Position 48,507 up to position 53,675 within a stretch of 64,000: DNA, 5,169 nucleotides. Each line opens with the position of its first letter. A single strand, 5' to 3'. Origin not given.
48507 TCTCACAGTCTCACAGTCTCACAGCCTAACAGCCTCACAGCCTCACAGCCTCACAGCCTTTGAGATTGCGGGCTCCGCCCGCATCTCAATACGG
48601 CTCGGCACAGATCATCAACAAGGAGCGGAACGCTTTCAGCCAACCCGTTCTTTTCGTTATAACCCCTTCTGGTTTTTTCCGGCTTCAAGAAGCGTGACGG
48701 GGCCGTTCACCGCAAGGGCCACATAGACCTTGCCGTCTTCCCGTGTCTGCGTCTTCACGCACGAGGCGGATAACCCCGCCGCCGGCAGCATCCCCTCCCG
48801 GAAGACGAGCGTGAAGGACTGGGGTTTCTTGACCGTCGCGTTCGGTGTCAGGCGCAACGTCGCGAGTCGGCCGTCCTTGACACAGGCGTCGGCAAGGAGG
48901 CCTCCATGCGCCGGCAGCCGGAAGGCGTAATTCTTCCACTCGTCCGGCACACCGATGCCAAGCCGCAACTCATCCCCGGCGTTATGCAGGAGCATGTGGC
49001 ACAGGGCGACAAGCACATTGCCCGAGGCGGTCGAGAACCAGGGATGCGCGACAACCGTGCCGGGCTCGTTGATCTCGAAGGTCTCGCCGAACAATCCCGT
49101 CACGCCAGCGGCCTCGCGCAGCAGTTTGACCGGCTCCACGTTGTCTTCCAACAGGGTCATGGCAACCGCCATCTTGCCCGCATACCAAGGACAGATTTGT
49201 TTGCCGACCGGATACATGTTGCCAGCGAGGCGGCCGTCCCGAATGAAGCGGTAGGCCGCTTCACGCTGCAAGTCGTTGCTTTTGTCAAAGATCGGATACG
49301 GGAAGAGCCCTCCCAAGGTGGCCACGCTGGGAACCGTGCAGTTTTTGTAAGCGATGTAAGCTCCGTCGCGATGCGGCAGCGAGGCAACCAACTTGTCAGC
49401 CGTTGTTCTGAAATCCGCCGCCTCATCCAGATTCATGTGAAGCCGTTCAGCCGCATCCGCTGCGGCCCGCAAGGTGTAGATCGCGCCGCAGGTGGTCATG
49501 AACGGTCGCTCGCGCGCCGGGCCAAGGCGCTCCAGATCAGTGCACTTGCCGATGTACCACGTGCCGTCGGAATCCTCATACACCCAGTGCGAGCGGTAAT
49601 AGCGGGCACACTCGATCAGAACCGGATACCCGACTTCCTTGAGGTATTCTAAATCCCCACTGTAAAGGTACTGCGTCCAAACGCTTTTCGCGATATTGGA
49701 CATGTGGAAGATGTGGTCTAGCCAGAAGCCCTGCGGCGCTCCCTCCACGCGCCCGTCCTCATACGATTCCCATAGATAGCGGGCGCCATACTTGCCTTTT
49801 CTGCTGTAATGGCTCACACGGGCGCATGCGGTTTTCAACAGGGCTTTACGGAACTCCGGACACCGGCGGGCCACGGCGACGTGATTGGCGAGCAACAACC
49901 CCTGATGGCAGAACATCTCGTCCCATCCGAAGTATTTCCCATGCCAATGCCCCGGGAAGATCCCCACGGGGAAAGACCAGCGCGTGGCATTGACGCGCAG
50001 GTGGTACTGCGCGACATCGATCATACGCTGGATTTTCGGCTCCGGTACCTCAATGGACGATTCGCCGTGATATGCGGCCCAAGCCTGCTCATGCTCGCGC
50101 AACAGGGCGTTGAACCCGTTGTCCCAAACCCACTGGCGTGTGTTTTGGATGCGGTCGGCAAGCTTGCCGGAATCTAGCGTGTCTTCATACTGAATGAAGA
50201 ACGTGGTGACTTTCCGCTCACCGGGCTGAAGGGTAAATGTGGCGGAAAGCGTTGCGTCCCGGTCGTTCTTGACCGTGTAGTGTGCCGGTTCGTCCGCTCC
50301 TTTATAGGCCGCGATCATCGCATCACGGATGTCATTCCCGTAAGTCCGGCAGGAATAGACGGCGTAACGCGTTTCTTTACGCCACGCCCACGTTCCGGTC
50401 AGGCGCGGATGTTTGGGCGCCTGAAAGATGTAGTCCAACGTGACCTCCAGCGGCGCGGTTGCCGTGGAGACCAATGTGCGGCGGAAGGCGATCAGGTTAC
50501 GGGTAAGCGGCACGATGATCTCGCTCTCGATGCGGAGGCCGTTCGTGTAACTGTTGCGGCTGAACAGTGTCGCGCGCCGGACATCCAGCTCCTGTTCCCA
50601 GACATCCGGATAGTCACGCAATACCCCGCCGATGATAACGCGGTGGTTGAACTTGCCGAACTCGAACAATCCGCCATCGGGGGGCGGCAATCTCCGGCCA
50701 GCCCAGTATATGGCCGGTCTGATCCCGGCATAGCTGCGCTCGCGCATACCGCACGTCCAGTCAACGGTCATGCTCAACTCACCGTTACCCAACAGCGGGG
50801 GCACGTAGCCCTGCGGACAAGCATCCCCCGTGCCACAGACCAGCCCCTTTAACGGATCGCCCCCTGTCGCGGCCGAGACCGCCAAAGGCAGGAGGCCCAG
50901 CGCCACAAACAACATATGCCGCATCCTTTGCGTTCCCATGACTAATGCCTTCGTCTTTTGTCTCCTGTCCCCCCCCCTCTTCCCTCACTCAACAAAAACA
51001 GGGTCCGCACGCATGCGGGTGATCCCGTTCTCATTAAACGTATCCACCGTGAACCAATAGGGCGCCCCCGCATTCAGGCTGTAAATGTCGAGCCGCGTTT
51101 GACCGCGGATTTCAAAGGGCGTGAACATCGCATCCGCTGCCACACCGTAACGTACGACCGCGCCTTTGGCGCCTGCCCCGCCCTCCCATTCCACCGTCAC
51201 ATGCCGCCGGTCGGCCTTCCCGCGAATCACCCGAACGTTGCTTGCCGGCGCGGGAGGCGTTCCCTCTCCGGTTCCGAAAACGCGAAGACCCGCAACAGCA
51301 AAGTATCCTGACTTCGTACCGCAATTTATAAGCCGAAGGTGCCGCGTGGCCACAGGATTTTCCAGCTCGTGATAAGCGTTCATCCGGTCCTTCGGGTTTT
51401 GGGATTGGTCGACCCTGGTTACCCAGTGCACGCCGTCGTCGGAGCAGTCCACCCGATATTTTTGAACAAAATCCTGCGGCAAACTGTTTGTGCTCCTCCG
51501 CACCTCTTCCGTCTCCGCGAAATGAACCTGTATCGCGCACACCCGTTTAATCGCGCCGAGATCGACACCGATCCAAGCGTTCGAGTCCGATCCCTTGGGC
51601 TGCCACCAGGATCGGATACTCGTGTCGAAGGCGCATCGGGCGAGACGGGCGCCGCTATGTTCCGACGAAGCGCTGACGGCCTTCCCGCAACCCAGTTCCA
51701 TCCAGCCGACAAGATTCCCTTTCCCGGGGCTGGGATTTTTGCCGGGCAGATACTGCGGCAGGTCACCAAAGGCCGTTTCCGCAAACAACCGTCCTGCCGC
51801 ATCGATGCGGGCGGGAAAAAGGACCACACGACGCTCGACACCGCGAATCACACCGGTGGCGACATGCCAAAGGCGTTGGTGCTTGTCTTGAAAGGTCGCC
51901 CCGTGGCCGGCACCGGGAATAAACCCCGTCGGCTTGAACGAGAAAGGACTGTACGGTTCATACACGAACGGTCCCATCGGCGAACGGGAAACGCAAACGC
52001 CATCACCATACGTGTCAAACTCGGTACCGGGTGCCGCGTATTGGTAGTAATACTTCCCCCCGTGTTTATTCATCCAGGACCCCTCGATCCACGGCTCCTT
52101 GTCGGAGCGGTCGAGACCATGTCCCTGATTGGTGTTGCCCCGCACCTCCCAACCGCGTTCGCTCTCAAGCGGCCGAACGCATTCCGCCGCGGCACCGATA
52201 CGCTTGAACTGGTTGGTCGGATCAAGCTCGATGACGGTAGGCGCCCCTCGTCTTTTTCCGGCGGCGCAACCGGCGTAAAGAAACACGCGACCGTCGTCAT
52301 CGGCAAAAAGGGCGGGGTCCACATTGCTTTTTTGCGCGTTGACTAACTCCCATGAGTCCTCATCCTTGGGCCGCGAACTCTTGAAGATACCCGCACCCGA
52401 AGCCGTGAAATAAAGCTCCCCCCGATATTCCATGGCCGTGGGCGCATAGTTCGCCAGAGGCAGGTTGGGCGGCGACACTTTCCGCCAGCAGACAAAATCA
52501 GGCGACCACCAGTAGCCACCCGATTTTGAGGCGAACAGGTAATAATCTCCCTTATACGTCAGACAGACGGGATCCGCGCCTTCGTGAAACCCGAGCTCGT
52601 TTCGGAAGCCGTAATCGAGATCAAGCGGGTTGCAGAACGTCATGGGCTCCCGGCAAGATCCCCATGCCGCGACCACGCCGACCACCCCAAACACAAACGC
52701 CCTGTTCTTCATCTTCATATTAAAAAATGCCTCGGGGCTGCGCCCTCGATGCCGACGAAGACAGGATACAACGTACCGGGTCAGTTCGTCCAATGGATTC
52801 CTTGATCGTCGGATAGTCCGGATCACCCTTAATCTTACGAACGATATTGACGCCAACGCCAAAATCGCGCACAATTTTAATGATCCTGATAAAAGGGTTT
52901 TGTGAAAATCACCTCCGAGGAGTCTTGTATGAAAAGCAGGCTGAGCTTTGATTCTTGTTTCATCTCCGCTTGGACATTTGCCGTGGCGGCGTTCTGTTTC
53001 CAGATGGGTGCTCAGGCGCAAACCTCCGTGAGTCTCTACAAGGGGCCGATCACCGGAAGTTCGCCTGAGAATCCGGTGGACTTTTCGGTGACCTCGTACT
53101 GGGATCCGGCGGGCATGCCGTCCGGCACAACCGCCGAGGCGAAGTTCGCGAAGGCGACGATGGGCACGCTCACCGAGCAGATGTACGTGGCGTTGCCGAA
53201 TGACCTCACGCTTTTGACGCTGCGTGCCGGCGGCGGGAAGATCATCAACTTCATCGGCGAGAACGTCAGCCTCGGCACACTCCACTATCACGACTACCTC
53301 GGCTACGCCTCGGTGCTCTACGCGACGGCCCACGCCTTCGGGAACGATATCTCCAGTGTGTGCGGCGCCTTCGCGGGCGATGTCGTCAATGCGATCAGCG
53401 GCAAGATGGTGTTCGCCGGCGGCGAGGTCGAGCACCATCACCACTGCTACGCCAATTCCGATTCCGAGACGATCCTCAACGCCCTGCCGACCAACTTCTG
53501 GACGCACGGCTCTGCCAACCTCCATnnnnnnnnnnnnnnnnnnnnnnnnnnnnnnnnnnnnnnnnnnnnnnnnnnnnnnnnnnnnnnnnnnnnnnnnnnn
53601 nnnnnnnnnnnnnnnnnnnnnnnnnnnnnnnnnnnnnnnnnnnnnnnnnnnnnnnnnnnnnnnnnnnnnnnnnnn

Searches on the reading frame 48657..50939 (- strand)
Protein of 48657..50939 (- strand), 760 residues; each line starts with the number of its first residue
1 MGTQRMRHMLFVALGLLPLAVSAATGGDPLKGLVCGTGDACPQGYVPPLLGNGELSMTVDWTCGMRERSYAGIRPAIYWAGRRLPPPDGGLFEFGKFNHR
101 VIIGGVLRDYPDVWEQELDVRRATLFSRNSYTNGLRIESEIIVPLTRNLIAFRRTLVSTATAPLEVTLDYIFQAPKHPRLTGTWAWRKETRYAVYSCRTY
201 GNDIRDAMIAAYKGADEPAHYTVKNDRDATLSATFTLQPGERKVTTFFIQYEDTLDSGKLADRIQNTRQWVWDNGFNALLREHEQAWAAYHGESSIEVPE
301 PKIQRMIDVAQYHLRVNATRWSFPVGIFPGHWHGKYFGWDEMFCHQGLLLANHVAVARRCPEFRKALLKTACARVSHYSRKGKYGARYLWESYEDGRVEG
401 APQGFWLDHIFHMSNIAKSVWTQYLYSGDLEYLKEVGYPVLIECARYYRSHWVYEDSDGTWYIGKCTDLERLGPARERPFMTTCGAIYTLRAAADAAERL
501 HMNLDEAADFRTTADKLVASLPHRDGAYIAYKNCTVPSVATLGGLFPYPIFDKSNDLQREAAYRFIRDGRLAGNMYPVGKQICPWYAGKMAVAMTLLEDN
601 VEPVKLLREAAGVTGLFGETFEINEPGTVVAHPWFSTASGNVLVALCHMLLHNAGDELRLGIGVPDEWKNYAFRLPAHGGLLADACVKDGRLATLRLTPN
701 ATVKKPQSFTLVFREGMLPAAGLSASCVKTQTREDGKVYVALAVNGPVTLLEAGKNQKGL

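Call 6: search_protein_families(library=pfam, proteins=[window:48657-50939:-])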
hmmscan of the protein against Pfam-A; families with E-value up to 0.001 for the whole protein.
window:48657-50939:- (760 aa): 2 families
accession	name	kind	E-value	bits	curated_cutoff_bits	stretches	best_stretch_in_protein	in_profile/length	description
PF03632.21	Glyco_hydro_65m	-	8.8e-11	41.8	27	1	332-500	30-205/371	Glycosyl hydrolase family 65 central catalytic domain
PF22124.2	Glyco_hydro_95_cat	-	3.9e-07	29.8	27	1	416-487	171-243/408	Glycosyl hydrolase family 95 catalytic domain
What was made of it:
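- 48657..50915 (-): Downstream flanking gene, a GH65/GH95-like glycoside hydrolase of 752 aa. Its stop codon is 62 nt from the hairpin. Pfam (call 6).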

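Call 9: find_encoding_contigs(protein=window:48657-50939:-, flank=10000, max_places=10)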
Protein window:48657-50939:- (760 aa): no gene with exactly this product is on record in the collection.

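Call 30: find_homologous_proteins(query=window:48657-50939:-, max_evalue=1e-50)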
Query window:48657-50939:- (760 aa): 256 proteins with E <= 1e-50 among 8000 candidates; the best 120 are listed.
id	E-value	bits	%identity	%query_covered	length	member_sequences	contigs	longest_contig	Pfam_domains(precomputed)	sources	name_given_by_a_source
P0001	0.0e+0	1785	100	99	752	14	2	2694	PF03632.22,PF22124.3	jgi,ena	-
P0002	0.0e+0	1497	83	99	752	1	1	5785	PF03632.22,PF22124.3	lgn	-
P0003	5.5e-281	952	57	98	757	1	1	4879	PF03632.22,PF22124.3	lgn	-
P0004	1.3e-246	838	53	93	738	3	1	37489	PF03632.22,PF22124.3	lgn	-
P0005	5.1e-241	820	53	91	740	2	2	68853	PF03632.22,PF22124.3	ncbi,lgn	-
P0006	1.7e-238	812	49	98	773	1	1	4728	PF03632.22,PF22124.3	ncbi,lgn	-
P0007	3.2e-234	797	49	99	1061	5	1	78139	PF13472.13,PF00657.29,PF22124.3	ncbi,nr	ncbi:MAG TPA: GDSL-type esterase/lipase family protein [Verrucomicrobiae bacterium]|nr:GDSL-type est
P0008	1.3e-233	795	52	91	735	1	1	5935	PF22124.3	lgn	-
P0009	2.2e-233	795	50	97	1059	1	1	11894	PF13472.13,PF00657.29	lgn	-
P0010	5.0e-232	790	51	91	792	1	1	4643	PF03632.22,PF22124.3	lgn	-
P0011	7.0e-232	790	50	97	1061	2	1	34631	PF13472.13,PF00657.29,PF22124.3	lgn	-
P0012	7.2e-228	776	48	95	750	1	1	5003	PF03632.22,PF22124.3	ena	-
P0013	3.2e-227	774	47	95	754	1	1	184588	PF03632.22,PF22124.3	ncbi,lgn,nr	ncbi:MAG: hypothetical protein Q4G68_03750 [Planctomycetia bacterium]|nr:hypothetical protein [Planc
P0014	1.2e-225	769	49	92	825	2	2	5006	PF03632.22,PF22124.3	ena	-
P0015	9.1e-217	740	48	94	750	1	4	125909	PF03632.22,PF22124.3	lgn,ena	-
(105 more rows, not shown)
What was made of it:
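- Tried and rejected: It failed because the recorded start is 8 codons later (calls 9, 30).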

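Call 31: find_encoding_contigs(protein=P0001, flank=10000, max_places=10)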
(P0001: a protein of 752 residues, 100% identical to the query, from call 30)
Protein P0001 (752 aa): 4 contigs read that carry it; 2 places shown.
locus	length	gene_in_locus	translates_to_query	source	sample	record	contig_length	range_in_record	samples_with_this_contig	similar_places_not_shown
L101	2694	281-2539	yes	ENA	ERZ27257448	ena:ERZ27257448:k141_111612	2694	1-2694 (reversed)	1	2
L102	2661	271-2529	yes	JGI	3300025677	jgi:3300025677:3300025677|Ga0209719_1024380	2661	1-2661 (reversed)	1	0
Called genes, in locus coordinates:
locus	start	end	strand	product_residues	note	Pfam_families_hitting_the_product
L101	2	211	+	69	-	?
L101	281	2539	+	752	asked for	PF03632:Glyco_hydro_65m, PF22124:Glyco_hydro_95_cat (weak)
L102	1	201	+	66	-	?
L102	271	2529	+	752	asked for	PF03632:Glyco_hydro_65m, PF22124:Glyco_hydro_95_cat (weak)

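Call 32: find_encoding_contigs(protein=P0002, flank=10000, max_places=10)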
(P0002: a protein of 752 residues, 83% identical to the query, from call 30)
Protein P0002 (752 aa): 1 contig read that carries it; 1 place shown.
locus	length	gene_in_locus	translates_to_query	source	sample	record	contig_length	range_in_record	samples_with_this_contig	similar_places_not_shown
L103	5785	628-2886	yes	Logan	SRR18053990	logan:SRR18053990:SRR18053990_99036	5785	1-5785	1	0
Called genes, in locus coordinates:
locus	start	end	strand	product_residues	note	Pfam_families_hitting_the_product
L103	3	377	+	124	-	?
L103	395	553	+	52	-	-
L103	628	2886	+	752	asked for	PF03632:Glyco_hydro_65m, PF22124:Glyco_hydro_95_cat (weak)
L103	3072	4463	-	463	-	PF00128:Alpha-amylase, PF16657:Malt_amylase_C (weak)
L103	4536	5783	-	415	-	?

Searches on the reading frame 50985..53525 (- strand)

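Call 6: search_protein_families(library=pfam, proteins=[window:50985-53525:-])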
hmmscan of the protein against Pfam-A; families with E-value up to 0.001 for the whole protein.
window:50985-53525:- (846 aa): 3 families
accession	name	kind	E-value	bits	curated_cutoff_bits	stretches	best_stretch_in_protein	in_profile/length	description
PF04616.20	Glyco_hydro_43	-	1.9e-18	67.2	32.2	1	316-556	10-259/288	Glycosyl hydrolases family 43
PF00754.31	F5_F8_type_C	-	5.7e-13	49.5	28.2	1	617-735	2-113/127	F5/8 type C domain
PF22633.2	F5_F8_type_C_2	-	2e-08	35.2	27.8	1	632-732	2-91/91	NedA-like, galactose-binding domain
